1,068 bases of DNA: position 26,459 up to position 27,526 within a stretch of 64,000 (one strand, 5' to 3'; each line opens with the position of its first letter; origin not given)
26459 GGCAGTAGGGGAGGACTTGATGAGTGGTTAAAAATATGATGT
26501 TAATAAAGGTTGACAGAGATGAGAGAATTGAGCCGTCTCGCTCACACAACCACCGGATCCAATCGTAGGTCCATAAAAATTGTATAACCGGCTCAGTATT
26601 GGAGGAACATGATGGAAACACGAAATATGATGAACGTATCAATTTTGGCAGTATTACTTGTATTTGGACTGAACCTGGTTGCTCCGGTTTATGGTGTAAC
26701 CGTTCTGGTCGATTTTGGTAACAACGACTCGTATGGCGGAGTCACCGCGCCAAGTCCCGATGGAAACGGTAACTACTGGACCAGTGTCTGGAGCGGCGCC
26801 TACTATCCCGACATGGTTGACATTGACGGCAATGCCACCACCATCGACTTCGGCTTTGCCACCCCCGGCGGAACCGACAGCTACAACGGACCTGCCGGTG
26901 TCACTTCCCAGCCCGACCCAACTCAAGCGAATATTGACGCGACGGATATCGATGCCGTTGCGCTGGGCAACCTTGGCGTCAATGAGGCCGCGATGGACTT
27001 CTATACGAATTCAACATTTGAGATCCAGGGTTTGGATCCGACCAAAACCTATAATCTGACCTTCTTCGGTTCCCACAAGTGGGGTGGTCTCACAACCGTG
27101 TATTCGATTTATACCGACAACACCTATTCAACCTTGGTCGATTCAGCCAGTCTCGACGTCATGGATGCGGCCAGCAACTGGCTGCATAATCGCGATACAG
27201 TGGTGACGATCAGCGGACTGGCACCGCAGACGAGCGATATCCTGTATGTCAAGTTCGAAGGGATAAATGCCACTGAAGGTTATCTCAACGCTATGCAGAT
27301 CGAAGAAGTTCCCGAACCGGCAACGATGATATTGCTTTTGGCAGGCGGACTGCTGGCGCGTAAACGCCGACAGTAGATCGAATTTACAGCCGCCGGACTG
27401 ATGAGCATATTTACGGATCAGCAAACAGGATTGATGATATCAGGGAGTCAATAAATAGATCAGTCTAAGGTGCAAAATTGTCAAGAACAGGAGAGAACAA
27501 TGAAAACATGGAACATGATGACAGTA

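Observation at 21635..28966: Novel ~220-aa secreted N-terminal domain in three tandem paralogs with three different C-terminal fates, downstream of an ECF sigma/anti-sigma pair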

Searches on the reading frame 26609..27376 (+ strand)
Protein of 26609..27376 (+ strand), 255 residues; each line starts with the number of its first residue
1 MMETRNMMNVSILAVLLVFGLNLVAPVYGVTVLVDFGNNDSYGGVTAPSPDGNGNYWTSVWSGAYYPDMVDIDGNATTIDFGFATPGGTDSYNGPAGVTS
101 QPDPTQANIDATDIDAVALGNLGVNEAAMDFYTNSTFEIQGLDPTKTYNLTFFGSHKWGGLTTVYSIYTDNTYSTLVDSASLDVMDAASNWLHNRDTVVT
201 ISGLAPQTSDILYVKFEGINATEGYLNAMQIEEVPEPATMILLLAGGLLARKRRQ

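Call 4: search_protein_families(library=pfam, proteins=[window:26609-27376:+], max_evalue=1)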
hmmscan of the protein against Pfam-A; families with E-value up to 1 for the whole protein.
window:26609-27376:+ (255 aa): 1 family
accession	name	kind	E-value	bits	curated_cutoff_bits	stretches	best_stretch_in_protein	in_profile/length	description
PF07589.16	PEP-CTERM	-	0.001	19.5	20.7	1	234-254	2-24/24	PEP-CTERM motif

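Call 5: search_protein_families(library=ncbifam, proteins=[window:26609-27376:+], max_evalue=1)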
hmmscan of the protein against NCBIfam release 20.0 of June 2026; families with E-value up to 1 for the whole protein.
window:26609-27376:+ (255 aa): 6 families
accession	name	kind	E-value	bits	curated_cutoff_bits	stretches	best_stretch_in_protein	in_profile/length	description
NF038126.1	PEP_CTERM_FxDxF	subfamily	1.1e-05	25.7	50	1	120-250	35-162/165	FxDxF family PEP-CTERM protein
TIGR02595.1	PEP_CTERM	domain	0.00012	22.6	16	1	234-254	1-23/24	PEP-CTERM sorting domain-containing protein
NF041927.1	Xrt_dep_XDP1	equivalog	0.00015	21.9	125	1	151-255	135-242/242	exosortase-dependent surface protein XDP1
NF038129.1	PEP_NF038129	equivalog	0.00037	20.4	65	1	185-254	126-192/194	NF038129 family PEP-CTERM protein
NF038120.1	PEP_CTERM_QFxxD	subfamily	0.0005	20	80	1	226-254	185-213/215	NF038120 family PEP-CTERM protein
NF033947.0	PEP-cistern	hypoth_equivalog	0.047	13.4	60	1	228-253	167-192/195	cistern family PEP-CTERM protein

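Call 9: find_homologous_proteins(query=window:26696-27310:+, max_evalue=0.001)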
Query seq(205 aa) (205 aa): 487 proteins with E <= 0.001 among 708 candidates; the best 120 are listed.
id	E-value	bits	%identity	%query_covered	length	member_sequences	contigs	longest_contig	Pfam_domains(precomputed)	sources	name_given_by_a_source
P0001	4.6e-131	453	100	100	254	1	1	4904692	-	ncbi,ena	-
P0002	5.8e-106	371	82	100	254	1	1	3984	-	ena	-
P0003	1.3e-104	367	84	100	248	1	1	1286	-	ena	-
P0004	9.0e-104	364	83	100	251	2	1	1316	-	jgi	-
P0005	1.0e-103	364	84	99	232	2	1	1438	-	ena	-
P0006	1.5e-100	353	80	100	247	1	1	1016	-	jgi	-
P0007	2.6e-98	346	75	100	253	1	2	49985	-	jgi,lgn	jgi:hypothetical protein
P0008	1.6e-96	340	78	100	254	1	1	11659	-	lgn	-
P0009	5.9e-95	335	77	100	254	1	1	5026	-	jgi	-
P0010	8.8e-95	334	75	100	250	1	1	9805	-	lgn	-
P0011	6.0e-92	325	73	100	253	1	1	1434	-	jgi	jgi:hypothetical protein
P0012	8.8e-89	315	73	100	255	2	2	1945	-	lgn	-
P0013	1.1e-88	314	69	100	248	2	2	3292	-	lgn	-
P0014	1.9e-88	314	74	100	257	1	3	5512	-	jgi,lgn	jgi:hypothetical protein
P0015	5.6e-88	312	71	100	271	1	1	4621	-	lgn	-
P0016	8.3e-88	312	71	100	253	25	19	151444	-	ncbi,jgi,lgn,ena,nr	ncbi:MAG TPA: hypothetical protein PLP49_05200 [Anaerohalosphaeraceae bacterium]|nr:hypothetical pro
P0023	4.9e-76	273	64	100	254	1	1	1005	PF07589.17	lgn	-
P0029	3.1e-74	267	64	100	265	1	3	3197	PF07589.17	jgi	jgi:hypothetical protein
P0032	1.2e-73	265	60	100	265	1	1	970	PF07589.17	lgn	-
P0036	2.5e-73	264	65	100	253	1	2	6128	PF07589.17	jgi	jgi:hypothetical protein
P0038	3.2e-73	264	65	100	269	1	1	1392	PF07589.17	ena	-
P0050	5.5e-72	260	61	100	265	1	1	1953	PF07589.17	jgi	jgi:hypothetical protein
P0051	5.9e-72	260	62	100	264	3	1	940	PF07589.17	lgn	-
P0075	3.2e-70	254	62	100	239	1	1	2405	PF07589.17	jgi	jgi:hypothetical protein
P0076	3.4e-70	254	62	99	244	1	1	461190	PF07589.17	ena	-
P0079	3.8e-70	254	61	100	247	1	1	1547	PF07589.17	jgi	jgi:hypothetical protein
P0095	3.9e-69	251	61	100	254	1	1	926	PF07589.17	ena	-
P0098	4.8e-69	250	61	100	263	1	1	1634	PF07589.17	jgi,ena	-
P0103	1.9e-68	248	59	100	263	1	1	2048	PF07589.17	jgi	jgi:hypothetical protein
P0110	4.0e-68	247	59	100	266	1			PF07589.17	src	-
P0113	8.0e-68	246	59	100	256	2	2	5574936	-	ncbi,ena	-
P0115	1.9e-67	245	59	100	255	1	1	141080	-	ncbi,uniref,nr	ncbi:hypothetical protein Pla108_40020 [Botrimarina colliarenosi]|uniref:PEP-CTERM protein-sorting d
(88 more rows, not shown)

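Call 13: search_solved_structures(query=A2, max_evalue=10, show_alignments=2)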
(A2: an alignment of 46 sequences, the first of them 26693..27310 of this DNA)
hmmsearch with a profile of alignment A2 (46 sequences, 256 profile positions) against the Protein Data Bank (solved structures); distinct sequences matched with E-value up to 10: 14.
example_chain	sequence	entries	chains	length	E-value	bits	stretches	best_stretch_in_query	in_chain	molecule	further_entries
4o94_A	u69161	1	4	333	0.044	15.9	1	40-145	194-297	TRAP dicarboxylate transporter DctP subunit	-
9nqo_A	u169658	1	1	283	0.22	13.6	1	106-163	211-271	Galectin-3,Galectin-3,Galectin-3 in complex FN3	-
4xxw_B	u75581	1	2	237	0.33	13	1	45-106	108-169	Protocadherin-15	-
4apx_B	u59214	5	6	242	0.35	13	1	45-106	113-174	PROTOCADHERIN-15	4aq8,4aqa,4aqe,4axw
6n22_A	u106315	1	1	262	0.41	12.7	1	45-106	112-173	Protocadherin-15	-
6zz8_G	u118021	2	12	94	0.7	12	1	118-163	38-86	Protein B | MB_CRS6-15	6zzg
6cv7_A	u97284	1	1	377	0.79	11.8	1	45-106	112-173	Protocadherin-15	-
6mfo_A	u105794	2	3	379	0.96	11.5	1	45-104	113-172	Protocadherin-15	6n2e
4v4v_BE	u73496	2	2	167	1.1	11.4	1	72-123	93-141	50S ribosomal protein L6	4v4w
5wdt_G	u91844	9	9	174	1.1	11.3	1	72-123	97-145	50S ribosomal protein L6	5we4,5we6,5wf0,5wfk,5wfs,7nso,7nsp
6hrm_F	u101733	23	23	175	1.2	11.3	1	72-123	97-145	50S ribosomal protein L6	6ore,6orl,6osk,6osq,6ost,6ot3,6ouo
9sro_g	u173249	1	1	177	1.2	11.2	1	72-123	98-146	Large ribosomal subunit protein uL6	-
23wi_G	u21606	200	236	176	1.2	11.2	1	72-123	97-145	Large ribosomal subunit protein uL6 | 50S ribosomal protein L6 | 50S ribosomal protein uL6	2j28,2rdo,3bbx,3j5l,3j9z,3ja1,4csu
10qm_O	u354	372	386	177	1.2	11.2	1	72-123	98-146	Large ribosomal subunit protein uL6 | 50S ribosomal protein L6 | 50S ribosomal protein L4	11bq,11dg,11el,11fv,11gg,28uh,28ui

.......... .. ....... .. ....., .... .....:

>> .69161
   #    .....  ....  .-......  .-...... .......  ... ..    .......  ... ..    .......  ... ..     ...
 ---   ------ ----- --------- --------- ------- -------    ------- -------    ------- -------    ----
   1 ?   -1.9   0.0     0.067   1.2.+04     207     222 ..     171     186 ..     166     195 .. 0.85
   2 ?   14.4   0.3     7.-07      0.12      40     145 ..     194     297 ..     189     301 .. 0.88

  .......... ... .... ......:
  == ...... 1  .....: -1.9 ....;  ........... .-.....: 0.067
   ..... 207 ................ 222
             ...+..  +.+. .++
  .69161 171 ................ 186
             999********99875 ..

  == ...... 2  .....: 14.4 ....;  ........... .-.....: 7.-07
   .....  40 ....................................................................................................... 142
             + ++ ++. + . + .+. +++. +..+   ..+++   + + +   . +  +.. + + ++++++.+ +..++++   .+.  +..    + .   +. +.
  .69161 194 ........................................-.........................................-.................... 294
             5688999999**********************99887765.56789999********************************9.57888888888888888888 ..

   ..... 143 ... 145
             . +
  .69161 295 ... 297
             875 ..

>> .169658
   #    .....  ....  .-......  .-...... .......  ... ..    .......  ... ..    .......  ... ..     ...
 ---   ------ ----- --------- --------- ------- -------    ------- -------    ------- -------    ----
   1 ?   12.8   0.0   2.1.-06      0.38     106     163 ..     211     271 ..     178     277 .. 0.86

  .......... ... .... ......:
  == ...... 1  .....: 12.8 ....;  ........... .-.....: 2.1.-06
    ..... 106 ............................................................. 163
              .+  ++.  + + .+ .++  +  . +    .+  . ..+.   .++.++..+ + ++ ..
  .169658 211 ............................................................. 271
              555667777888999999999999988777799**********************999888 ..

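Call 18: find_encoding_contigs(protein=P0016, flank=8000, max_places=4)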
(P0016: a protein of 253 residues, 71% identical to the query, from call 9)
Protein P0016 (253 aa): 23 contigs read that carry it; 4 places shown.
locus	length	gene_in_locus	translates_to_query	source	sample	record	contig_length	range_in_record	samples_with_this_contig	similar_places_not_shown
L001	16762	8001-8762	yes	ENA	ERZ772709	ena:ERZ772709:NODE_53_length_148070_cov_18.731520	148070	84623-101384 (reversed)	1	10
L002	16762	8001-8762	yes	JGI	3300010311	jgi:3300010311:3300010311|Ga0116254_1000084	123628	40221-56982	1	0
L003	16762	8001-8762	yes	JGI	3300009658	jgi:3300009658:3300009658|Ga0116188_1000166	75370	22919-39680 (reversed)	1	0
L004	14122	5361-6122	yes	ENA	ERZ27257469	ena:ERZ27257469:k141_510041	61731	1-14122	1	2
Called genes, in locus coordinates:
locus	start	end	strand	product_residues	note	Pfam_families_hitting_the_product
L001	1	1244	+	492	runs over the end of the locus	PF21305:type_II_gspD_N0, PF07660:STN (weak), PF03958:Secretin_N, PF00263:Secretin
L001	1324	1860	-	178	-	PF03061:4HBT, PF13279:4HBT_2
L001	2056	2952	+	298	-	PF00571:CBS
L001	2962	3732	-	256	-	PF03009:GDPD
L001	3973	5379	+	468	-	PF14307:Glyco_tran_WbsX (faint), PF16317:Glyco_hydro_99 (faint), PF03659:Glyco_hydro_71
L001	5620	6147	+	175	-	PF04542:Sigma70_r2, PF08281:Sigma70_r4_2, PF04545:Sigma70_r4 (weak)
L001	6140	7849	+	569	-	PF08305:NPCBM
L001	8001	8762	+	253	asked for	-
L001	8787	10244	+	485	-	-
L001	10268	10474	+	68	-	-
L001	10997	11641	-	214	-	PF00753:Lactamase_B, PF12706:Lactamase_B_2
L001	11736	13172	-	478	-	PF00512:HisKA, PF02518:HATPase_c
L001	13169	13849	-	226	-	PF00072:Response_reg, PF00486:Trans_reg_C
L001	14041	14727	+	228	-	PF13489:Methyltransf_23, PF08241:Methyltransf_11, PF08242:Methyltransf_12, PF13649:Methyltransf_25, PF13847:Methyltransf_31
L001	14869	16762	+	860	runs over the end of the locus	-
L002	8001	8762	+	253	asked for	-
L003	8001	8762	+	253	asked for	-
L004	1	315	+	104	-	?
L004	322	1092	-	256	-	PF03009:GDPD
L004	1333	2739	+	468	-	PF14307:Glyco_tran_WbsX (faint), PF16317:Glyco_hydro_99 (faint), PF03659:Glyco_hydro_71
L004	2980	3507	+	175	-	PF04542:Sigma70_r2, PF08281:Sigma70_r4_2, PF04545:Sigma70_r4 (weak)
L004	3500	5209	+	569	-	PF08305:NPCBM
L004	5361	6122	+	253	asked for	-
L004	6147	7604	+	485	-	-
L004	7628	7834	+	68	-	-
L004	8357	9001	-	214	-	PF00753:Lactamase_B, PF12706:Lactamase_B_2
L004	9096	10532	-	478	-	PF00512:HisKA, PF02518:HATPase_c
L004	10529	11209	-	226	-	PF00072:Response_reg, PF00486:Trans_reg_C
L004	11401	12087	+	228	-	PF13489:Methyltransf_23, PF08241:Methyltransf_11, PF08242:Methyltransf_12, PF13649:Methyltransf_25, PF13847:Methyltransf_31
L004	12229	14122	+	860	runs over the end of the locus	-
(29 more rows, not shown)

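Call 19: predict_structure(alignment_id=A2)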
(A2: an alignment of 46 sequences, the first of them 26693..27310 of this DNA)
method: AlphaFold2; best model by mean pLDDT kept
length: 206 residues; sequences in the alignment: 46
mean_pLDDT: 91.9   pTM: 0.91
mean pLDDT of the five models: 91.9, 90.7, 90.7, 90.6, 90.5
residues with pLDDT >= 90: 153; 70-90: 40; 50-70: 13; < 50: 0
segments of 3 or more residues with pLDDT < 50: none
pLDDT, mean of each block of 10 residues (from residue 1): 94 88 97 93 98 92 61 76 92 95 94 98 93 95 98 93 91 98 98 92 98
secondary structure, 60 per line:
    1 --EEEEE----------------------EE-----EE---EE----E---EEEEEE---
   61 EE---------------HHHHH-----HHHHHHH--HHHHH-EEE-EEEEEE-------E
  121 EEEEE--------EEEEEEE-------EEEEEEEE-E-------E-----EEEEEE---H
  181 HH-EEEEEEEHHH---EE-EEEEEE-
elements in order: E3-7 E52-57 H78-82 H88-94 H97-101 E103-105 E107-112 E120-125 E134-140 E148-155 E171-176 E184-190 E200-205

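Call 20: find_encoding_contigs(protein=P0115, flank=8000, max_places=2)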
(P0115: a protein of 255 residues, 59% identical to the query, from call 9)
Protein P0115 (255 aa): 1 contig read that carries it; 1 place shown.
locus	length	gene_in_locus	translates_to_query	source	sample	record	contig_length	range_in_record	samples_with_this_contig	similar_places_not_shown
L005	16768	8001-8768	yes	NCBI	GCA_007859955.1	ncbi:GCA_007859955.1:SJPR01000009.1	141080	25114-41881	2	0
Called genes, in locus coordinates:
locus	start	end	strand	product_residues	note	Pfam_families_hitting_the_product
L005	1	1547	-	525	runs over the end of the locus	PF02321:OEP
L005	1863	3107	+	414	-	PF25917:BSH_RND, PF25876:HH_MFP_RND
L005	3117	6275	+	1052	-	PF00873:ACR_tran, PF02355:SecD_SecF_C (weak)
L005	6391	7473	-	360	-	PF00392:GntR, PF13377:Peripla_BP_3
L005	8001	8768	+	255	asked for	-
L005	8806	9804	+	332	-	-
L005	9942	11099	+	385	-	PF07963:N_methyl (weak), PF07596:SBP_bac_10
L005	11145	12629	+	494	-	PF16317:Glyco_hydro_99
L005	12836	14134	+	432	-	PF03825:Nuc_H_symport, PF07690:MFS_1, PF12832:MFS_1_like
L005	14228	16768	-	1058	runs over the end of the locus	PF00873:ACR_tran, PF02355:SecD_SecF_C (faint)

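Call 21: find_encoding_contigs(protein=P0113, flank=8000, max_places=2)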
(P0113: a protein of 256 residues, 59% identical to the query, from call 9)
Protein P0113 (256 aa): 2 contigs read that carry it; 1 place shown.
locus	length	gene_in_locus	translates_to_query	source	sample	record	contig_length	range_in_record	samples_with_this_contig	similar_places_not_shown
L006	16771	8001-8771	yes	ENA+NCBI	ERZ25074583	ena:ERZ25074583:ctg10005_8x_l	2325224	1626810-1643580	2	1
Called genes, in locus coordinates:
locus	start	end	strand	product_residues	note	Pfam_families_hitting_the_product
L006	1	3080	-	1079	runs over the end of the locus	PF25788:Ig_Rha78A_N, PF08531:Bac_rhamnosid_N, PF05592:Bac_rhamnosid, PF17389:Bac_rhamnosid6H, PF17390:Bac_rhamnosid_C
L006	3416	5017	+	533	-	PF00251:Glyco_hydro_32N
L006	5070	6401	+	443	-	PF00083:Sugar_tr, PF07690:MFS_1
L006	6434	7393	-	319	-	PF13377:Peripla_BP_3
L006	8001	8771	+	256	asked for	-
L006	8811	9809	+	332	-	-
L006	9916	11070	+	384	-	PF07963:N_methyl (weak), PF07596:SBP_bac_10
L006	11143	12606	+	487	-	PF16317:Glyco_hydro_99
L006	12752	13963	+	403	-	PF03825:Nuc_H_symport, PF07690:MFS_1 (weak), PF12832:MFS_1_like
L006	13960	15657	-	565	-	-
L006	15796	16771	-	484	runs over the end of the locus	-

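Call 24: fold_search(model_id=the predicted structure, library=pdb)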
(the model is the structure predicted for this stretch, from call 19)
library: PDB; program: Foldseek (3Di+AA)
matches with E <= 10: 1673; with E <= 0.001: 5
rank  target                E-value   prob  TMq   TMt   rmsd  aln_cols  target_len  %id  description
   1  9fct_A                4.1e-04  0.87  0.28  0.26  11.5       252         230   12  BtuJ1 - Bacteroides thetaiotaomicron B12 scavenging protein (released 2024-10-16)
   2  8hhe_A                5.1e-04  1.00  0.30  0.12   5.6       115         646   12  Crystal structure of Cry5B from Bacillus thuringiensis at 4.5 A resolution (released 2022-12-07)
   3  9qpm                  6.1e-04  0.98  0.37  0.35   9.2       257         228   12  BtuJ1 (BT_1491) bound to cyanocobalamin (released 2026-03-25)
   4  5uj6_B                7.7e-04  1.00  0.52  0.15   4.9       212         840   12  Crystal Structure of Bacteroides Uniformis beta-glucuronidase (released 2017-06-28)
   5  8hhe_B                9.1e-04  1.00  0.30  0.12   5.6       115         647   12  Crystal structure of Cry5B from Bacillus thuringiensis at 4.5 A resolution (released 2022-12-07)
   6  8xmz_A                1.1e-03  1.00  0.37  0.53   3.4       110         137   13  Crystal structure of a novel porphyran-binding carbohydrate binding module (released 2024-01-17)
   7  9fct_B                1.3e-03  0.69  0.27  0.25  11.6       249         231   11  BtuJ1 - Bacteroides thetaiotaomicron B12 scavenging protein (released 2024-10-16)
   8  4w8j                  1.8e-03  0.99  0.32  0.08   5.1       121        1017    9  Structure of the full-length insecticidal protein Cry1Ac reveals intriguing details of toxin packaging into in vivo form (released 2014-09-17)
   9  2v72                  2.6e-03  1.00  0.35  0.48   7.1       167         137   10  The structure of the family 32 CBM from C. perfringens NanJ in complex with galactose (released 2007-08-21)
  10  7d29                  2.6e-03  0.99  0.31  0.43   6.6       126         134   11  CBM32 of AlyQ (released 2020-12-30)
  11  7d2a_A                2.7e-03  0.99  0.31  0.44   6.5       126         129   11  CBM32 of AlyQ in complex with 4,5-unsaturated mannuronic acid (released 2020-12-30)
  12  9i2l_B                2.9e-03  0.72  0.28  0.24  11.3       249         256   11  BtuJ2 - DUF4465 domain containing protein (released 2025-03-05)
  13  4arx_C                3.0e-03  0.99  0.33  0.14   4.8       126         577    8  Lepidoptera-specific toxin Cry1Ac from Bacillus thuringiensis ssp. kurstaki HD-73 (released 2013-05-15)
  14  4ary_B                3.2e-03  0.99  0.33  0.14   4.8       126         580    8  Lepidopteran-specific toxin Cry1Ac in complex with receptor specificity determinant GalNAc (released 2013-05-15)
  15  2wq4_A                3.2e-03  0.95  0.26  0.36   7.7       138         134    8  N-terminal domain of BC2L-C Lectin from Burkholderia cenocepacia (released 2010-01-12)
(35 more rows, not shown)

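Call 25: search_protein_representatives(alignment_id=A2)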
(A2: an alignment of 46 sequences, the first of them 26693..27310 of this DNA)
Query: 46 sequences, 256 profile positions. Proteins with E-value up to 0.001 (for the whole library): 985; up to 1e-10: 411; up to 1e-30: 155. The best 150 are listed.
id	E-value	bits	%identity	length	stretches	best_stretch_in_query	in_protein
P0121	4.9e-228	769.5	-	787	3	29-233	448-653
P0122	1.7e-182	620.2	-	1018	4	13-236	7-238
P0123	2.2e-159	544.5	-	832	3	28-234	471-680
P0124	1.3e-157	538.8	-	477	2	47-235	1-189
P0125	1.2e-143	492.9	-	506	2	17-236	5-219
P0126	1.1e-140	483.2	-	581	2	29-233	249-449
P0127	2.0e-139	479.1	-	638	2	14-238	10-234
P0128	7.1e-134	460.9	-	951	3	14-240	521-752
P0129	8.1e-134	460.7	-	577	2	6-239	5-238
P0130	9.5e-131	450.7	-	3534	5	19-239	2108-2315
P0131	2.5e-128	442.8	-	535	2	28-233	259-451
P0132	5.7e-128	441.6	-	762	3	16-238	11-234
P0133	6.1e-122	421.8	-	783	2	26-241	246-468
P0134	1.1e-119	414.4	-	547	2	27-238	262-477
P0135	9.1e-115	398.3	-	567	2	28-242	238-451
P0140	1.2e-106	371.7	-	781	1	15-234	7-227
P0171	3.8e-80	284.9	-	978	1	9-232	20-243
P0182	4.7e-76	271.4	-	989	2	17-234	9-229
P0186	2.6e-74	265.8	-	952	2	16-236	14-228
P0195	1.1e-69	250.5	-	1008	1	11-231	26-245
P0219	1.0e-55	204.8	-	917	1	24-234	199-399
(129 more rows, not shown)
